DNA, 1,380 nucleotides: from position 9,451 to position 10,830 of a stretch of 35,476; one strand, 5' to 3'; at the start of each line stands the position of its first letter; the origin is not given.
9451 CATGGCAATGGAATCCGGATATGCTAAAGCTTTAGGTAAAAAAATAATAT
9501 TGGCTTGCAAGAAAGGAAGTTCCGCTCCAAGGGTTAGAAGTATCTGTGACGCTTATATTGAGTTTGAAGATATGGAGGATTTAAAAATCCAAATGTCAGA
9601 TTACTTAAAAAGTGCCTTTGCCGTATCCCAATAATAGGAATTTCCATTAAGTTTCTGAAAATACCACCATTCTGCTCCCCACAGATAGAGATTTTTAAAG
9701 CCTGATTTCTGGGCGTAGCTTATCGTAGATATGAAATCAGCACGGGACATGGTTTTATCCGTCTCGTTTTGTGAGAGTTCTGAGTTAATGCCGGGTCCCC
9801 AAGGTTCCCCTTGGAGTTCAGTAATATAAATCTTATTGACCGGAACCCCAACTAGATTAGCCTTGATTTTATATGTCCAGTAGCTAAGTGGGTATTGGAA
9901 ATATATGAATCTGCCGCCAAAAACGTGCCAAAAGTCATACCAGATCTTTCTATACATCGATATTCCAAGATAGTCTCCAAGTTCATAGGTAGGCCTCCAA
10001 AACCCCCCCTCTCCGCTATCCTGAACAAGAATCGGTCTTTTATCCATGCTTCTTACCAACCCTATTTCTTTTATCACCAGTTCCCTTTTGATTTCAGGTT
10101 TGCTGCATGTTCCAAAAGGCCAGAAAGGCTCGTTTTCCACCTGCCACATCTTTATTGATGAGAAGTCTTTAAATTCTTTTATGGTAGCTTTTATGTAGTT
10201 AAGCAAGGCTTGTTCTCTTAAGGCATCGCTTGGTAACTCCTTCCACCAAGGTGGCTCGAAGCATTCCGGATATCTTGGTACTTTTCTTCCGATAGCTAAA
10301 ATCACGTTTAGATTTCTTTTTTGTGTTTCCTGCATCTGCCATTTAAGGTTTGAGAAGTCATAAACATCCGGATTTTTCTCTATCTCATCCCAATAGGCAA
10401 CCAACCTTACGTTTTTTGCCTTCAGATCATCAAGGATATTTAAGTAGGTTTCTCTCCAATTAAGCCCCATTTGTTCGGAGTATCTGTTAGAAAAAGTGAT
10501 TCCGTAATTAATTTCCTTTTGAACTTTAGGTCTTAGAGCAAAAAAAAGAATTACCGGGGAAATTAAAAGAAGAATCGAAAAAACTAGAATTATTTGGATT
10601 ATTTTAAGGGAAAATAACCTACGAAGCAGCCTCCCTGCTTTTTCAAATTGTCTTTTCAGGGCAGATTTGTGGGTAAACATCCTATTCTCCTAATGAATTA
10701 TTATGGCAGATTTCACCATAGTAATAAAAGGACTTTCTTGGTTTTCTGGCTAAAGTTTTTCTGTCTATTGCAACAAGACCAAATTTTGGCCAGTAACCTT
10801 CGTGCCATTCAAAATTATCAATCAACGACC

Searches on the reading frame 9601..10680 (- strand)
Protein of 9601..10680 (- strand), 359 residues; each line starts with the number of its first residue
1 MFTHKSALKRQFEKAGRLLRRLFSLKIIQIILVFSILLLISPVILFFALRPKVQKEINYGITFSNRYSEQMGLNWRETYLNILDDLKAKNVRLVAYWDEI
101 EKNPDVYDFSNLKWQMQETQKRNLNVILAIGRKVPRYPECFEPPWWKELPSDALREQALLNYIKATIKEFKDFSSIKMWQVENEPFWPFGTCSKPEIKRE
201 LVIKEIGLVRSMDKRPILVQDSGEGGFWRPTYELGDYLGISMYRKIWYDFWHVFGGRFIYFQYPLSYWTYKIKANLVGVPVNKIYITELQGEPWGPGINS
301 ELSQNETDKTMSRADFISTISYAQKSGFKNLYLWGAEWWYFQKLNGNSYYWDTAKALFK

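Call 93: search_protein_families(library=pfam, proteins=[window:9601-10680:-], max_evalue=0.001)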
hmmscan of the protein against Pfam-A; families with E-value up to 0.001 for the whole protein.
window:9601-10680:- (359 aa): 1 family
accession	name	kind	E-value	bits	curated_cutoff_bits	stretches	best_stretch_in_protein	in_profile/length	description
PF02449.21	Glyco_hydro_42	-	0.00036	20.4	21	0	84-155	20-85/376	Beta-galactosidase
